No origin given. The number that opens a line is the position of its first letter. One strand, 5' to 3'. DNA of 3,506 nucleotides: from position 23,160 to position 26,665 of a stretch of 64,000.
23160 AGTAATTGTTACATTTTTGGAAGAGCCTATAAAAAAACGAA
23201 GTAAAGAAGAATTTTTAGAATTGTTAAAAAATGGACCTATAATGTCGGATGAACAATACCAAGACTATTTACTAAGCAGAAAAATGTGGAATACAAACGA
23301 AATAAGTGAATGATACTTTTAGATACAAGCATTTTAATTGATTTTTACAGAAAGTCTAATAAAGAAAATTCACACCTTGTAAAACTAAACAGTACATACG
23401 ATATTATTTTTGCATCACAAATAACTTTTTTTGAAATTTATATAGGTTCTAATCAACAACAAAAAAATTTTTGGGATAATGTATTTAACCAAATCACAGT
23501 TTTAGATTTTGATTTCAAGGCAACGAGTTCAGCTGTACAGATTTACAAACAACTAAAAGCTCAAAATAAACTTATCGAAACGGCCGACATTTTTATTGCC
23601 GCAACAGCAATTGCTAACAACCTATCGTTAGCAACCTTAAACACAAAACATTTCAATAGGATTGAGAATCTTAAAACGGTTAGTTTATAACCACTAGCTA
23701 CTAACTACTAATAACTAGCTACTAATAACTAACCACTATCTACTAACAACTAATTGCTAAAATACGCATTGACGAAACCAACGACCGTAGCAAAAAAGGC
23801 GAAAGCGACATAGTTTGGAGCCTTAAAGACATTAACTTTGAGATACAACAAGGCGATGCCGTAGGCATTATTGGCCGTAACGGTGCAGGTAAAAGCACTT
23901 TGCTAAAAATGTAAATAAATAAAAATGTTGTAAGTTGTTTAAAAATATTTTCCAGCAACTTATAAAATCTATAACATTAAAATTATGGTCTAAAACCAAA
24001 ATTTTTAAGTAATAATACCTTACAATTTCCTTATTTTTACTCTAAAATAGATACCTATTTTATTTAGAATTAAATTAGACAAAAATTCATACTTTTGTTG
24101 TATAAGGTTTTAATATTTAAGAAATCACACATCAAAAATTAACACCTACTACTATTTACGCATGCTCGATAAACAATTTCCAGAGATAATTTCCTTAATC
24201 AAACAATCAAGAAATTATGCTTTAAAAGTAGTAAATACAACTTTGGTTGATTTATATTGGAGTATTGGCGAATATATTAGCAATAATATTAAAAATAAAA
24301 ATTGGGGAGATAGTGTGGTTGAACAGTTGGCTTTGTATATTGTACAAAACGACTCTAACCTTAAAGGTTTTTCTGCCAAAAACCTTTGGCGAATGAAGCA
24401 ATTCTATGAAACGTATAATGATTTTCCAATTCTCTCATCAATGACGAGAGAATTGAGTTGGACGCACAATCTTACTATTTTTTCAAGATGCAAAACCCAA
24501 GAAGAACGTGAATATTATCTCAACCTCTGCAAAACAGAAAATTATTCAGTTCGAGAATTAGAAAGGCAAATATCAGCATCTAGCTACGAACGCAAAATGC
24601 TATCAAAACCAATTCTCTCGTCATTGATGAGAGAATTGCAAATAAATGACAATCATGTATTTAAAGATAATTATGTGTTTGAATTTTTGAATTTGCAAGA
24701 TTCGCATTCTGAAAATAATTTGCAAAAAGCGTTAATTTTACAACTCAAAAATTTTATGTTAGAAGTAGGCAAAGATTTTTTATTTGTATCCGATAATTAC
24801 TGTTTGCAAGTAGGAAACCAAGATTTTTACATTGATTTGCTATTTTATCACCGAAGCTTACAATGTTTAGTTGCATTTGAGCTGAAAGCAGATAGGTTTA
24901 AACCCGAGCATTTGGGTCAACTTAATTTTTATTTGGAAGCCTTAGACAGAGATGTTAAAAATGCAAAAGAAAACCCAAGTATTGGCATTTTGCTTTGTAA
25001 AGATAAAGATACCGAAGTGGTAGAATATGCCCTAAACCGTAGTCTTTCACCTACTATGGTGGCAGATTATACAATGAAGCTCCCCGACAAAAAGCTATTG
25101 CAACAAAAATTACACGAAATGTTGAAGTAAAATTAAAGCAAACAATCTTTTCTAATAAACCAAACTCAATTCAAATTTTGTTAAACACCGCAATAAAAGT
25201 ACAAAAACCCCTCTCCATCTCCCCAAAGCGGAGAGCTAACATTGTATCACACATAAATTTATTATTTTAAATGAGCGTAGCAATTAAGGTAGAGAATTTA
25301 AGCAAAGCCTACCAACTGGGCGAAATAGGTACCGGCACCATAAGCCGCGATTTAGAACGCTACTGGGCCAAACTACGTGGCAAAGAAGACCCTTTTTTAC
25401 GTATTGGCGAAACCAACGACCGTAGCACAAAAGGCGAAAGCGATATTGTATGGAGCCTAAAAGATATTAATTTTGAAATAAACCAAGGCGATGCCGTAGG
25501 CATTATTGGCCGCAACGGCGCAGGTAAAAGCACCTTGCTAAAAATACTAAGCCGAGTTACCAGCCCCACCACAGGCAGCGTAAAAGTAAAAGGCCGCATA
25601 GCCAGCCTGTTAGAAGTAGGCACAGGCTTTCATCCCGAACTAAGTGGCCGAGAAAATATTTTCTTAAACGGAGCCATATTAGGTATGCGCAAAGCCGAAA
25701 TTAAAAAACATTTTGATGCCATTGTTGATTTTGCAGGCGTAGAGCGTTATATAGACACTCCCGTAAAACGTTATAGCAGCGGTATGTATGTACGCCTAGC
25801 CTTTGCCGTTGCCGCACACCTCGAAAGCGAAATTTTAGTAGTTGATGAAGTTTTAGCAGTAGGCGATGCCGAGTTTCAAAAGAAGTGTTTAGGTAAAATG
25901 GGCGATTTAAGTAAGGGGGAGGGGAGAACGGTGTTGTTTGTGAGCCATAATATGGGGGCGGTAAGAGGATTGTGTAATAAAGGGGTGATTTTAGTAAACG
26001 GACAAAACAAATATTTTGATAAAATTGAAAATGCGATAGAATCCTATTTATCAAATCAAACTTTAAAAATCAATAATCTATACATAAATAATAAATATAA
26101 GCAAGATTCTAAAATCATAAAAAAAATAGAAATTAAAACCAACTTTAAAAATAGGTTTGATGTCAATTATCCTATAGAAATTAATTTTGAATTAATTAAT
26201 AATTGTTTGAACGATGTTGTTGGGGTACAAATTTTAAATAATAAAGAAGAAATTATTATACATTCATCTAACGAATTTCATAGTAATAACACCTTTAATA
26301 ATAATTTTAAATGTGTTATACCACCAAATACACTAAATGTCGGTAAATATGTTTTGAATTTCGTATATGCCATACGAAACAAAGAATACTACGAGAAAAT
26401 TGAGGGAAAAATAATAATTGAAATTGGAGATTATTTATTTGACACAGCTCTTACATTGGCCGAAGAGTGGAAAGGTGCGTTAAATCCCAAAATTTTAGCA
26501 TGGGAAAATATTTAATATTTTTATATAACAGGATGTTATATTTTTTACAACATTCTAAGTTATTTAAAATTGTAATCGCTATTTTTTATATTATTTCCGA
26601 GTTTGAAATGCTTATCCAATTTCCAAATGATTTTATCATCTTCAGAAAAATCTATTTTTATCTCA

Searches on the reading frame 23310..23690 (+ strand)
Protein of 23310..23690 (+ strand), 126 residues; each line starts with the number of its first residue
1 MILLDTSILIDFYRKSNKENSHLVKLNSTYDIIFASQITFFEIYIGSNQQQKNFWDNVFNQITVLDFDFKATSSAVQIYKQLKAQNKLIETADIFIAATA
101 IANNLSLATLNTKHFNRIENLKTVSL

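Call 3: search_protein_families(library=pfam, proteins=[window:23310-23690:+], max_evalue=0.01)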
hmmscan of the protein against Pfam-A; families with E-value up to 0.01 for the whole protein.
window:23310-23690:+ (126 aa): 1 family
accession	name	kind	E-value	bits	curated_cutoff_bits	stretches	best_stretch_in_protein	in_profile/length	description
PF01850.27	PIN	-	5.4e-15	56.5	23.6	1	2-119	1-118/120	PIN domain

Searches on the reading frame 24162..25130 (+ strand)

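Call 73: search_protein_families(library=pfam, proteins=[window:24162-25130:+], max_evalue=0.001)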
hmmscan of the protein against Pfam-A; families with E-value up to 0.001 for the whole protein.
window:24162-25130:+ (322 aa): 2 families
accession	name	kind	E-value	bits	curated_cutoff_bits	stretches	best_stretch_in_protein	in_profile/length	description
PF06250.17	YhcG_C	-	1.8e-55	187.5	32.5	1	165-317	2-156/157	YhcG PDDEXK nuclease domain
PF17761.7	DUF1016_N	-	3.5e-41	141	32.8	1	8-144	1-137/137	DUF1016 N-terminal domain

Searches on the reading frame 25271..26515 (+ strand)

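Call 73: search_protein_families(library=pfam, proteins=[window:25271-26515:+], max_evalue=0.001)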
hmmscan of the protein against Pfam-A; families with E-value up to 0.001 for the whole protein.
window:25271-26515:+ (414 aa): 4 families
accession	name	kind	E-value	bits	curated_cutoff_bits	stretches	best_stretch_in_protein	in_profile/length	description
PF00005.33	ABC_tran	-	3.5e-21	76.7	25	1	63-194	1-135/137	ABC transporter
PF13304.12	AAA_21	-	2.3e-05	25.1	27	1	77-158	3-71/304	AAA domain, putative AbiEii toxin, Type IV TA system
PF13476.12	AAA_23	-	0.00071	20.7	27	0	65-97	14-43/201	AAA domain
PF13555.12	AAA_29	-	0.00074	19.7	27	0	67-100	16-49/61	P-loop containing region of AAA domain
